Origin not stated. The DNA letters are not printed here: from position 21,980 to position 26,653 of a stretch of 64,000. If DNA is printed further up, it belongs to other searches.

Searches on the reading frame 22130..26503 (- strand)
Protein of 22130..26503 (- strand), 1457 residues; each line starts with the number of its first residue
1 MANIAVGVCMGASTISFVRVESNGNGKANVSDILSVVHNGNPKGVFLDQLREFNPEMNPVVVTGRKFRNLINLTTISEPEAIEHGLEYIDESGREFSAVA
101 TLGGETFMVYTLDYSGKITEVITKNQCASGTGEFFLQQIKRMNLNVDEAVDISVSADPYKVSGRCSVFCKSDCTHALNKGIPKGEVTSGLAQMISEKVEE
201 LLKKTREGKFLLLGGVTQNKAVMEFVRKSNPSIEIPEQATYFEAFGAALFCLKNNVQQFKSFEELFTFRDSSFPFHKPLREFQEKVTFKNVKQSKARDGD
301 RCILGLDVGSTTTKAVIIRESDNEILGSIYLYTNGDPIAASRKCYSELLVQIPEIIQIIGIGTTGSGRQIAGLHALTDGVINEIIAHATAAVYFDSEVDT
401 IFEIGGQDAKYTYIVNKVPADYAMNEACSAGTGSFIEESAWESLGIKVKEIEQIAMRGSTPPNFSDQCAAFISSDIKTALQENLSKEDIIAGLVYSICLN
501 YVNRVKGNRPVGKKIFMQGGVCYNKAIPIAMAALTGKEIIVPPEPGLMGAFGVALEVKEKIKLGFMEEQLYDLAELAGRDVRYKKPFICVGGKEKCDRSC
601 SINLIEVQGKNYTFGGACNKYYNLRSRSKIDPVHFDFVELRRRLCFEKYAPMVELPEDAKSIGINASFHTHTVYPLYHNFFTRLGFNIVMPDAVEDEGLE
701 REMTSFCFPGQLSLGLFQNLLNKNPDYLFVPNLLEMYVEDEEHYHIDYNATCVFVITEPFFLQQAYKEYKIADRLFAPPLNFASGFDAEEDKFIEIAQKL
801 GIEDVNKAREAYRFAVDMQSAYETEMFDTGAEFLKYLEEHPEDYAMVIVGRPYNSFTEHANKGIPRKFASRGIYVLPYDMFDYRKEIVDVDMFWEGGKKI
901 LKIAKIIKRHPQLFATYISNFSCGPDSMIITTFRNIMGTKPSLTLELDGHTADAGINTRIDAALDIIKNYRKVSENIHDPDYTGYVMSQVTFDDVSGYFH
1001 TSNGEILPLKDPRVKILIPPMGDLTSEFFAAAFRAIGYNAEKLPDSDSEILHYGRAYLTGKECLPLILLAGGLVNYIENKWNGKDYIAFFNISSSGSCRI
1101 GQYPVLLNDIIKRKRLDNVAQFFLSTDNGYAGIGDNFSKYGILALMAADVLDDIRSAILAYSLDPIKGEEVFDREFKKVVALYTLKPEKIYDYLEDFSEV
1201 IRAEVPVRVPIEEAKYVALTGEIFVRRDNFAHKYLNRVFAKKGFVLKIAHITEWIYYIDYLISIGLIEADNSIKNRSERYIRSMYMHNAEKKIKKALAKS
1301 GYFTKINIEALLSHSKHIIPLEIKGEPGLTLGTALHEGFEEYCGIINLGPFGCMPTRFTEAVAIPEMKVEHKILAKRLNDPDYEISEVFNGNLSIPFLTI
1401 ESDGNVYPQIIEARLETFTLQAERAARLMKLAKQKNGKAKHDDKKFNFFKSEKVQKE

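Call 90: search_protein_families(library=pfam, proteins=[window:22130-26503:-], max_evalue=0.00001)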
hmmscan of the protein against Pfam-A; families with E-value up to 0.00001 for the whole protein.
window:22130-26503:- (1457 aa): 2 families
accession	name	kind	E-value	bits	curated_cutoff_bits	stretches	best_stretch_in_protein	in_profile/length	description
PF01869.26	BcrAD_BadFG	-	4.2e-54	184.3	31.5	2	304-555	1-269/271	BadF/BadG/BcrA/BcrD ATPase family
PF09989.15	DUF2229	-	7.2e-42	143.9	29.4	1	662-880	2-217/218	CoA enzyme activase uncharacterised domain (DUF2229)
